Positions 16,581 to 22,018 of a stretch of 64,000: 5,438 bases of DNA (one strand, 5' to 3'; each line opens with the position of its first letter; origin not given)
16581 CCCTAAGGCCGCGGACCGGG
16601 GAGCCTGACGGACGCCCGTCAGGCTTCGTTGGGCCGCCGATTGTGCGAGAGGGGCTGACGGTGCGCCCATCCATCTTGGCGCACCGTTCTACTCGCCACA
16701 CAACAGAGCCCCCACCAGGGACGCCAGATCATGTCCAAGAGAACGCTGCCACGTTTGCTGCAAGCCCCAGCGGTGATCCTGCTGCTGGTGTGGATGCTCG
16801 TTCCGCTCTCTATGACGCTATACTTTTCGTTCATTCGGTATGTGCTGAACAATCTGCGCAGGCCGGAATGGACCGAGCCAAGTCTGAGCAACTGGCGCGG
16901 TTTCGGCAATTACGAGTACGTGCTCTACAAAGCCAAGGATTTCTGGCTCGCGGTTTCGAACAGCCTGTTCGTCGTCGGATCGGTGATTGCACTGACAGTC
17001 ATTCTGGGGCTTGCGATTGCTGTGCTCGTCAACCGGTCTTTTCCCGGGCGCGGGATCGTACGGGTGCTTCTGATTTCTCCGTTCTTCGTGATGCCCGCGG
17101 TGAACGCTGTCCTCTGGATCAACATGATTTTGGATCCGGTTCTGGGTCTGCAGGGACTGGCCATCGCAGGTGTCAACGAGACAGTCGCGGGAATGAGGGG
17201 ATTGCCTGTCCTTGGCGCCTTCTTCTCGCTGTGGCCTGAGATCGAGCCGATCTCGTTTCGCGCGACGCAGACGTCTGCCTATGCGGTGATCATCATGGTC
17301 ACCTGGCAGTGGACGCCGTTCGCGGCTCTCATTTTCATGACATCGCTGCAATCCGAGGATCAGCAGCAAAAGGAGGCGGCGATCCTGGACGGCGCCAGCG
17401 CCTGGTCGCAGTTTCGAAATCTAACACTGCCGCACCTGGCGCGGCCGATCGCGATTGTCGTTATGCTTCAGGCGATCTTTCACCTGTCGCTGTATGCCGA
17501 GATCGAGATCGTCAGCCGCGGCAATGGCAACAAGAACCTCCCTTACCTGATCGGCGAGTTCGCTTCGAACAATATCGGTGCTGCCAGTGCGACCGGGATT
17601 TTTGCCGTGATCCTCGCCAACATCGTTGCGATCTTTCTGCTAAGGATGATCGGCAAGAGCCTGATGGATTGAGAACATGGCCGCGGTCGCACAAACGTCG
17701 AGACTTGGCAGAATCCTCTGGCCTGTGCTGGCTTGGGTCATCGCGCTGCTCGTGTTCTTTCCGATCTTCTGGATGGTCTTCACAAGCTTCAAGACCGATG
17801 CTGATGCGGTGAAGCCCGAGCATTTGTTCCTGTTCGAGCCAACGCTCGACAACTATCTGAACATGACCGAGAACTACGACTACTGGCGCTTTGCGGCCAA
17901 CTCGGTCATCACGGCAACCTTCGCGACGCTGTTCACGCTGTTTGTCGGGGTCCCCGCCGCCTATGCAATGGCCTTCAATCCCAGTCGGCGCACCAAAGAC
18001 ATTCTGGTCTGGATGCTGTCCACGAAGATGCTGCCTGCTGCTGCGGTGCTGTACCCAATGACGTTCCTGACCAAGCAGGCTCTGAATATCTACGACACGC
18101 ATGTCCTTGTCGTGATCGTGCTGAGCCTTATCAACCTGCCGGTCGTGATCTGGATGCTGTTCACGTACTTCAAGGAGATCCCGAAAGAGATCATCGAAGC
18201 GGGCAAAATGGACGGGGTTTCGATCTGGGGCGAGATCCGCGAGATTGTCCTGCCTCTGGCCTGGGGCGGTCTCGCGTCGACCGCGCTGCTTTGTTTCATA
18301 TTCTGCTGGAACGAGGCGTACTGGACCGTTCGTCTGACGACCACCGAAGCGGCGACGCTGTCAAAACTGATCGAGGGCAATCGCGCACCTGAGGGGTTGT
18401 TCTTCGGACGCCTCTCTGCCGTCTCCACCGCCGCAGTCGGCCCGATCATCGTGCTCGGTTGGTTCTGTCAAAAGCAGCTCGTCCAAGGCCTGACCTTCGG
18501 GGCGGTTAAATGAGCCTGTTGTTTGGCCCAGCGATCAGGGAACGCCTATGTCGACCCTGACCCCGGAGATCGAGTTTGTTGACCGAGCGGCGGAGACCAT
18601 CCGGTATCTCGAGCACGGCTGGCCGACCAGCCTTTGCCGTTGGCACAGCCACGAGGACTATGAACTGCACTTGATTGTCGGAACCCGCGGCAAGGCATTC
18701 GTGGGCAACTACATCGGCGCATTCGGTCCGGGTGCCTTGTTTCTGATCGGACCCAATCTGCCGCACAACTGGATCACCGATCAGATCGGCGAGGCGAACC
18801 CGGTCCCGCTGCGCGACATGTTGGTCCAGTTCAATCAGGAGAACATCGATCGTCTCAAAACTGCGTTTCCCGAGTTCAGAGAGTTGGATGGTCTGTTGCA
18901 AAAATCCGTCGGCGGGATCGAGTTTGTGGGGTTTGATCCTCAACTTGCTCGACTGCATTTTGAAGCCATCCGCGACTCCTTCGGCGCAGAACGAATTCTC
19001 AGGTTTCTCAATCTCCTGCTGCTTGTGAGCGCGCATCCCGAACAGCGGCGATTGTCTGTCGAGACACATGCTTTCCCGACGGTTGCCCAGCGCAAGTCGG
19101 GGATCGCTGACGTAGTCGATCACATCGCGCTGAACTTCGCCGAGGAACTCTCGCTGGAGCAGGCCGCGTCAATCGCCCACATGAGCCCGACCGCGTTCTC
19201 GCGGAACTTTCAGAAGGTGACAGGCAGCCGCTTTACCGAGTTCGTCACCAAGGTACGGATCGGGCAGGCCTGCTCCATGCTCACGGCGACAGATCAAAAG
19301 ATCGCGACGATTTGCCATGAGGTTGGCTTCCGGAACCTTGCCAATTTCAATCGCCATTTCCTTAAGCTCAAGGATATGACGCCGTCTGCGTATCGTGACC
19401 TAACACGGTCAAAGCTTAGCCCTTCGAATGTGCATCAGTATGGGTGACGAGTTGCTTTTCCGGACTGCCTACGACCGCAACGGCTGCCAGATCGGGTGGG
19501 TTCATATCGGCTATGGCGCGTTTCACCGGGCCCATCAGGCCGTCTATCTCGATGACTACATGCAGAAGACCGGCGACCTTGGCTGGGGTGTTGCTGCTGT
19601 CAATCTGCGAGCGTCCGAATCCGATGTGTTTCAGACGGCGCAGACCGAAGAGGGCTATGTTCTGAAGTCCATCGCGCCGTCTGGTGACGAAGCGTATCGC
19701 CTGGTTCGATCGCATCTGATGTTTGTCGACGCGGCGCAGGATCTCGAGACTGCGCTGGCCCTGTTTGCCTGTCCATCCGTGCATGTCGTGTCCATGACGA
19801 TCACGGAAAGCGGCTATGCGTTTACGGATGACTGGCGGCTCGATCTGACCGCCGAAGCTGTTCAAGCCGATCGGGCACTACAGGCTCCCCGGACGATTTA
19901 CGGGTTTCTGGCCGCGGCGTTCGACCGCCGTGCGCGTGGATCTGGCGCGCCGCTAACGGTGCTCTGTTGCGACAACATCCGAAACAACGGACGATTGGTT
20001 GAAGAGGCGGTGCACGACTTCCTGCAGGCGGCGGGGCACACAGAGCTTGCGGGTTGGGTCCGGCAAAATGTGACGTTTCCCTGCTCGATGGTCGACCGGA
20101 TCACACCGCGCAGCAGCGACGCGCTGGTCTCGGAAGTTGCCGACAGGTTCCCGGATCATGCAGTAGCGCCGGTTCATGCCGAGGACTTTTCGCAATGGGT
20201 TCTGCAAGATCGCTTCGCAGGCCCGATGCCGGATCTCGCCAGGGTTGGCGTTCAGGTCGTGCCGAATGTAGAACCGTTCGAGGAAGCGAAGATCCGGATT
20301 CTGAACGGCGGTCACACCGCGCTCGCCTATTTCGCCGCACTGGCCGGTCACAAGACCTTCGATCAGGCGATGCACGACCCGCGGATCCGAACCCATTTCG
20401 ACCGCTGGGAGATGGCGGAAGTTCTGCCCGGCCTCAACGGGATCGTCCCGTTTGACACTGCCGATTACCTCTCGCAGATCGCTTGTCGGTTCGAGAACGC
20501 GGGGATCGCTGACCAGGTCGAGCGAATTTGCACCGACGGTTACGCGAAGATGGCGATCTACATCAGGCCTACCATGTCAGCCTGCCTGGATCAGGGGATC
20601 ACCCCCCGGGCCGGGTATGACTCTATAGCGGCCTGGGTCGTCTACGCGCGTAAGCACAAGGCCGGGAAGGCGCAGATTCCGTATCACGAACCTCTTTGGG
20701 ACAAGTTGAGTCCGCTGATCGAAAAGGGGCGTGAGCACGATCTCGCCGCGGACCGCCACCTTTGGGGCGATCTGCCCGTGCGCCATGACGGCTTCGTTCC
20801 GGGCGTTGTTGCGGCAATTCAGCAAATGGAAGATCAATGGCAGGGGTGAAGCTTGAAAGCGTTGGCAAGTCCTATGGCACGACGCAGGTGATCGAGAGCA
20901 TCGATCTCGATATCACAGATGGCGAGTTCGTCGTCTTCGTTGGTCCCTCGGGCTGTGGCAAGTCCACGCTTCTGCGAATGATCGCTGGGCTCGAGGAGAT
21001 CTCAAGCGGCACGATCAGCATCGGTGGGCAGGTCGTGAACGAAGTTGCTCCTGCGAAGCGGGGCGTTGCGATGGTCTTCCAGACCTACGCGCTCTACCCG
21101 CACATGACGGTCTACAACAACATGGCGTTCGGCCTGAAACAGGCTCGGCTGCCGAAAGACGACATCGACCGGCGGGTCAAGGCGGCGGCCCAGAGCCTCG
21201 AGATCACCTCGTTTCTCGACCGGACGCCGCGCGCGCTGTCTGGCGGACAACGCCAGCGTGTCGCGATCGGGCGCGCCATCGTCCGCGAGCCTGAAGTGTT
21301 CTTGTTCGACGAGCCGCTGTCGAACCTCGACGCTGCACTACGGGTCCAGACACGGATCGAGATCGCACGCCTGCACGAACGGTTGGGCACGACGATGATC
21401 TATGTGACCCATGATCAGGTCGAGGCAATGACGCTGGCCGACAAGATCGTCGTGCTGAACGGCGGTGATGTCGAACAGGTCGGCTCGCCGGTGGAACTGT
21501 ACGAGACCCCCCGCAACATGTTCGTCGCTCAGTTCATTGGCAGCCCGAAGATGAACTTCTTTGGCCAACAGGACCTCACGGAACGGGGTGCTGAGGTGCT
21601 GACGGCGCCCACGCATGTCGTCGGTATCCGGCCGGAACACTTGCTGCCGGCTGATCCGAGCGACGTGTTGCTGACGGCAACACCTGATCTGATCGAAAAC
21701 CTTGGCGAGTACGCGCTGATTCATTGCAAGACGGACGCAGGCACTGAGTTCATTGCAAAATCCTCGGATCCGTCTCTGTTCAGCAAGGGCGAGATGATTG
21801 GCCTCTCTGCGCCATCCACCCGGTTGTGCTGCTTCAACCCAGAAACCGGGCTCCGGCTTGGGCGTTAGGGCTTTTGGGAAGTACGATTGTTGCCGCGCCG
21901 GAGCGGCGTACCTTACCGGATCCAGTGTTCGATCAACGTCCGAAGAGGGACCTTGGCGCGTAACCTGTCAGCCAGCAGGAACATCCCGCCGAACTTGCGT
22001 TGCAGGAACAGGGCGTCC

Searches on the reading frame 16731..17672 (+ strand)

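Call 70: search_protein_families(library=pfam, proteins=[window:16731-17672:+], max_evalue=0.00001)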
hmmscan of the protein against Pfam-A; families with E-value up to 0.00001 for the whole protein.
window:16731-17672:+ (313 aa): 1 family
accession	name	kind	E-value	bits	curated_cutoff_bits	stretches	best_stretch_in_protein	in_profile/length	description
PF00528.27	BPD_transp_1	-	1.1e-13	51.7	26.4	1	91-310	3-181/184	Binding-protein-dependent transport system inner membrane component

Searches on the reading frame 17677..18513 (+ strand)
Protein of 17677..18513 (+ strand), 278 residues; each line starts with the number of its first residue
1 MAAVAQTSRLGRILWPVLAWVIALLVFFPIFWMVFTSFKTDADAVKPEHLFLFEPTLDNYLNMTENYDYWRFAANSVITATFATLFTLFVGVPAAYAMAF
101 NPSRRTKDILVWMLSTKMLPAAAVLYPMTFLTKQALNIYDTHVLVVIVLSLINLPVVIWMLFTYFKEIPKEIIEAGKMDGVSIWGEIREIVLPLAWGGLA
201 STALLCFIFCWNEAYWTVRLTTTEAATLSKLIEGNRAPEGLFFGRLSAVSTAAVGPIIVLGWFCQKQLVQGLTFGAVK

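Call 70: search_protein_families(library=pfam, proteins=[window:17677-18513:+], max_evalue=0.00001)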
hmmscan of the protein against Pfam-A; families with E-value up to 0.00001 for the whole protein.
window:17677-18513:+ (278 aa): 1 family
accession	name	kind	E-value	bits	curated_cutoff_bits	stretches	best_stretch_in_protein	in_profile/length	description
PF00528.27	BPD_transp_1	-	1.4e-15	57.9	26.4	1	91-248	1-155/184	Binding-protein-dependent transport system inner membrane component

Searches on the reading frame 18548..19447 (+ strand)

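Call 70: search_protein_families(library=pfam, proteins=[window:18548-19447:+], max_evalue=0.00001)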
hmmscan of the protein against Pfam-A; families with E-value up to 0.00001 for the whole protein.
window:18548-19447:+ (299 aa): 2 families
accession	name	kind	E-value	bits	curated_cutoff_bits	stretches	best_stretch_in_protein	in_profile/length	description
PF12833.13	HTH_18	-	2.6e-21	76.1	33.6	1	207-283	2-78/80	Helix-turn-helix domain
PF00165.29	HTH_AraC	-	5.1e-13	49.2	26.6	0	247-283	6-41/42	Bacterial regulatory helix-turn-helix proteins, AraC family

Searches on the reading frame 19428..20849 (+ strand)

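Call 70: search_protein_families(library=pfam, proteins=[window:19428-20849:+], max_evalue=0.00001)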
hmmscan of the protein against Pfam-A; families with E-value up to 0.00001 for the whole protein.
window:19428-20849:+ (473 aa): 2 families
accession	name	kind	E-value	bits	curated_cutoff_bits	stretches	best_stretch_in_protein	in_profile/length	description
PF01232.29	Mannitol_dh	-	4.9e-34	118.5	27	1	25-270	4-197/199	Mannitol dehydrogenase Rossmann domain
PF08125.19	Mannitol_dh_C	-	2.9e-33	115.4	30.7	1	280-467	1-189/190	Mannitol dehydrogenase C-terminal domain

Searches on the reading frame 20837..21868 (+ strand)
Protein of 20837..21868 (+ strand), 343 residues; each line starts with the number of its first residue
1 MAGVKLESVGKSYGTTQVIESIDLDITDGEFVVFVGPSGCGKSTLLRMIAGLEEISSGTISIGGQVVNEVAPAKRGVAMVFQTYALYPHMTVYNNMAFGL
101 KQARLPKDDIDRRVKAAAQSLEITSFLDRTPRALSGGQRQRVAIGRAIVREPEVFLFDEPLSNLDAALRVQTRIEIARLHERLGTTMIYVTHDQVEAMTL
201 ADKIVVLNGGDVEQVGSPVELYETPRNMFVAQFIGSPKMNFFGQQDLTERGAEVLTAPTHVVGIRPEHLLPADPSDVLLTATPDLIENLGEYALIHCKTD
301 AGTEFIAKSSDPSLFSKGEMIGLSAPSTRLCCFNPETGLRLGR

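Call 71: search_protein_families(library=pfam, proteins=[window:20837-21868:+], max_evalue=0.00001)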
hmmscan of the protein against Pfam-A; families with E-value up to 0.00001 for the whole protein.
window:20837-21868:+ (343 aa): 2 families
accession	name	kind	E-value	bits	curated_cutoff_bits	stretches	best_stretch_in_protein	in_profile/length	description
PF00005.33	ABC_tran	-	2.3e-34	119.3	25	1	20-161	2-136/137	ABC transporter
PF08402.16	TOBE_2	-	3.2e-08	34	21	1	262-329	1-72/76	TOBE domain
